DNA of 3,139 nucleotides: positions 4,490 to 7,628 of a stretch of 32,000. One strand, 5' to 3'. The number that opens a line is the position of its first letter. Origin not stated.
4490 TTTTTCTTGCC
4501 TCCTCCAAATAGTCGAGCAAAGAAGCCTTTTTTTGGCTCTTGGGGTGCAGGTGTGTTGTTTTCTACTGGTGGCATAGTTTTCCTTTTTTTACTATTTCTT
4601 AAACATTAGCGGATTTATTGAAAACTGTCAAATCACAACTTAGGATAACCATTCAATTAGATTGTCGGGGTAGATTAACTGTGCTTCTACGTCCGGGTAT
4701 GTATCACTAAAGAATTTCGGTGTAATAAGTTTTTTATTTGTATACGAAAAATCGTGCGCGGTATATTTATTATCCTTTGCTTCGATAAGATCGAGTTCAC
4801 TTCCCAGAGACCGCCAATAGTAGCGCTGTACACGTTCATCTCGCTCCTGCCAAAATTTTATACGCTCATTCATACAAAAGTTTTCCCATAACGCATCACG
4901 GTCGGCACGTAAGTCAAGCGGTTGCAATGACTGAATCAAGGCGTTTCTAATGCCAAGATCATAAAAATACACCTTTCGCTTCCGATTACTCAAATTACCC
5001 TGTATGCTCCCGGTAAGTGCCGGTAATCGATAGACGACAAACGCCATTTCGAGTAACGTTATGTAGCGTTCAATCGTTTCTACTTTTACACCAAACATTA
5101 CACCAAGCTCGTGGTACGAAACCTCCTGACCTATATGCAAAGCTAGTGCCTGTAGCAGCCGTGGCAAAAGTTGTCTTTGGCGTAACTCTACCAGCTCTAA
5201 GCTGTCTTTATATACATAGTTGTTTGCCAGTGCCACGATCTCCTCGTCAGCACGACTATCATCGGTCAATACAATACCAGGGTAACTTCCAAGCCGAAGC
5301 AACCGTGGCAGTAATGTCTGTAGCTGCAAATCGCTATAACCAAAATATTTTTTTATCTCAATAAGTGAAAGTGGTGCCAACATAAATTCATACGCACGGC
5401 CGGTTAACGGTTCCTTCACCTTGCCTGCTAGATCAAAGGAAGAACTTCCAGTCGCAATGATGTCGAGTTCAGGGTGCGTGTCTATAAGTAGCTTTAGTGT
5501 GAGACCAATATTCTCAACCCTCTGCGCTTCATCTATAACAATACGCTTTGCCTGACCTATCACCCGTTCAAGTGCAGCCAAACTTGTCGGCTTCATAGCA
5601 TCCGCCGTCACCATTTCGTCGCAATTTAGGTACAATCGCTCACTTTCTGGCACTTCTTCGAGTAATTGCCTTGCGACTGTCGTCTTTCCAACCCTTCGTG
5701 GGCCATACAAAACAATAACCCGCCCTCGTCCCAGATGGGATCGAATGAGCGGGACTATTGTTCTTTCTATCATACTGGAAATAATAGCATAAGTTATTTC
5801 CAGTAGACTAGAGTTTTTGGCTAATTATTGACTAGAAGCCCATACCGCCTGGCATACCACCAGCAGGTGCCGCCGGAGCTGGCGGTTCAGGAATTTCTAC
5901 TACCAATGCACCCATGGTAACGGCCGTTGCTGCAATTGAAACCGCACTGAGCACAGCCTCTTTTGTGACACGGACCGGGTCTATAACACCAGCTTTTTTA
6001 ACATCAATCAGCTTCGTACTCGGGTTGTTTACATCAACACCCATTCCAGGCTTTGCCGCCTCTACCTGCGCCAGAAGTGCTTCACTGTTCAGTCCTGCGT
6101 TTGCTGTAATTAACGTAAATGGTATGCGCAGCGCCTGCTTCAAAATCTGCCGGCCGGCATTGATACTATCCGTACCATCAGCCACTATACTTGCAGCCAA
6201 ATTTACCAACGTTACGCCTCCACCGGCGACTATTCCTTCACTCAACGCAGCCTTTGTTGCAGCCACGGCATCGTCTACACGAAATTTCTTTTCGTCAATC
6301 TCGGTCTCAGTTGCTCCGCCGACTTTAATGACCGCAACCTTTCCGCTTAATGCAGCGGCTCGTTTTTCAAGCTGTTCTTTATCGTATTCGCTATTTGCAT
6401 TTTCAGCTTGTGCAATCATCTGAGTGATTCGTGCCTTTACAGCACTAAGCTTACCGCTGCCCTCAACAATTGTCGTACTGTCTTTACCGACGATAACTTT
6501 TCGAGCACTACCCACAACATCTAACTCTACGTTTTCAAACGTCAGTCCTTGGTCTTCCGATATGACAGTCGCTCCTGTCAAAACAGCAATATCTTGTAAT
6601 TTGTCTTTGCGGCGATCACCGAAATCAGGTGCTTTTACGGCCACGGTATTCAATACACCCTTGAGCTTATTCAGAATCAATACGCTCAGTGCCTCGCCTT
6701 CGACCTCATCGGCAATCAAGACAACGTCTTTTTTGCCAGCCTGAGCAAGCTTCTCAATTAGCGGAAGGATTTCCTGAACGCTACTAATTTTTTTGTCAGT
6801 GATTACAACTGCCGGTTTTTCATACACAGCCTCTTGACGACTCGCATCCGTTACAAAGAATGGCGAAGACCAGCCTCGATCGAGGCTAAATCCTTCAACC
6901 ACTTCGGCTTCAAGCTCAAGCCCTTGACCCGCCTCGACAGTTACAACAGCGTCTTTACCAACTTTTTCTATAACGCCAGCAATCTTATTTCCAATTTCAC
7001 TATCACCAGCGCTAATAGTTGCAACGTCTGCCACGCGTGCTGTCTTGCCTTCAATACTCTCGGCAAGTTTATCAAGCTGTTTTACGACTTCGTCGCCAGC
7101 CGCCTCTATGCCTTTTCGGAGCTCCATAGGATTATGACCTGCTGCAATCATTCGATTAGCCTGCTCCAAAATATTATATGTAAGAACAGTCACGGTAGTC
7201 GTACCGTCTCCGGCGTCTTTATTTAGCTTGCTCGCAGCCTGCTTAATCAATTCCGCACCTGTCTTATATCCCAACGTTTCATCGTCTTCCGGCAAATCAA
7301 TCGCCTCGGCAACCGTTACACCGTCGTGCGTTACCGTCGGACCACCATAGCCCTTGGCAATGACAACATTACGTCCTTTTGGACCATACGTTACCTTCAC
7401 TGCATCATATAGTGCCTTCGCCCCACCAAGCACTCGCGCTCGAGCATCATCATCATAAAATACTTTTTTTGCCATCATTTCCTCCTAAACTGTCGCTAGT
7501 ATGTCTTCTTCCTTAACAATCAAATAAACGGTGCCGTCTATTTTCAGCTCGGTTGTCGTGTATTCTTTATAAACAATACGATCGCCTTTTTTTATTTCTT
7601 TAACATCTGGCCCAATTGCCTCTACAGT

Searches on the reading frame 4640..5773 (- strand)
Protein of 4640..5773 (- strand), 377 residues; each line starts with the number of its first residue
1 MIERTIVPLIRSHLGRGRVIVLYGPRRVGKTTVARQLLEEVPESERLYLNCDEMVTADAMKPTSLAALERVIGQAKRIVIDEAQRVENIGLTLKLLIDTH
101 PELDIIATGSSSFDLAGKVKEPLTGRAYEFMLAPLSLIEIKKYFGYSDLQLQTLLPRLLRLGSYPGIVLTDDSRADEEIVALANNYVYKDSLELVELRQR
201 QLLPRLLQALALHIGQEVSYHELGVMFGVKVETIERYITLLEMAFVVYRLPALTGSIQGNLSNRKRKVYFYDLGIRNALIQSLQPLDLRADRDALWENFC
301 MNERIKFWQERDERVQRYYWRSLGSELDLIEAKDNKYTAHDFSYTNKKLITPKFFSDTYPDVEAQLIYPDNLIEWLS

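Call 9: search_protein_families(library=pfam, proteins=[window:4640-5773:-], max_evalue=0.001)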
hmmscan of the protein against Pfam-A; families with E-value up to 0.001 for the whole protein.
window:4640-5773:- (377 aa): 6 families
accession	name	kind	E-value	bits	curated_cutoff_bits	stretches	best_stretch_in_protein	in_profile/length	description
PF13635.12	DUF4143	-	3e-29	102.3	28.1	1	189-339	2-154/160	Domain of unknown function (DUF4143)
PF13173.12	AAA_14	-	6.9e-28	97.7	27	1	18-140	3-128/129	AAA domain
PF13401.12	AAA_22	-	2.5e-07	31.5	27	1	17-72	5-54/130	AAA domain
PF13191.12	AAA_16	-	1.6e-05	25.9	32.6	1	12-58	19-64/167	AAA ATPase domain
PF01637.24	ATPase_2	-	6.1e-05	23.4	33.2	1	15-50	18-55/225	ATPase domain predominantly from Archaea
PF13481.12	AAA_25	-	0.00075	19.6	27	0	9-38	25-54/195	AAA domain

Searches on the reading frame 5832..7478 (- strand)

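Call 9: search_protein_families(library=pfam, proteins=[window:5832-7478:-], max_evalue=0.001)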
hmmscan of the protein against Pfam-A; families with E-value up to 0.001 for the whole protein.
window:5832-7478:- (548 aa): 1 family
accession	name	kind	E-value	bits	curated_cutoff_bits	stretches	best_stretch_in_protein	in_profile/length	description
PF00118.29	Cpn60_TCP1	-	8.2e-64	216.5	34.3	1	23-526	1-486/490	TCP-1/cpn60 chaperonin family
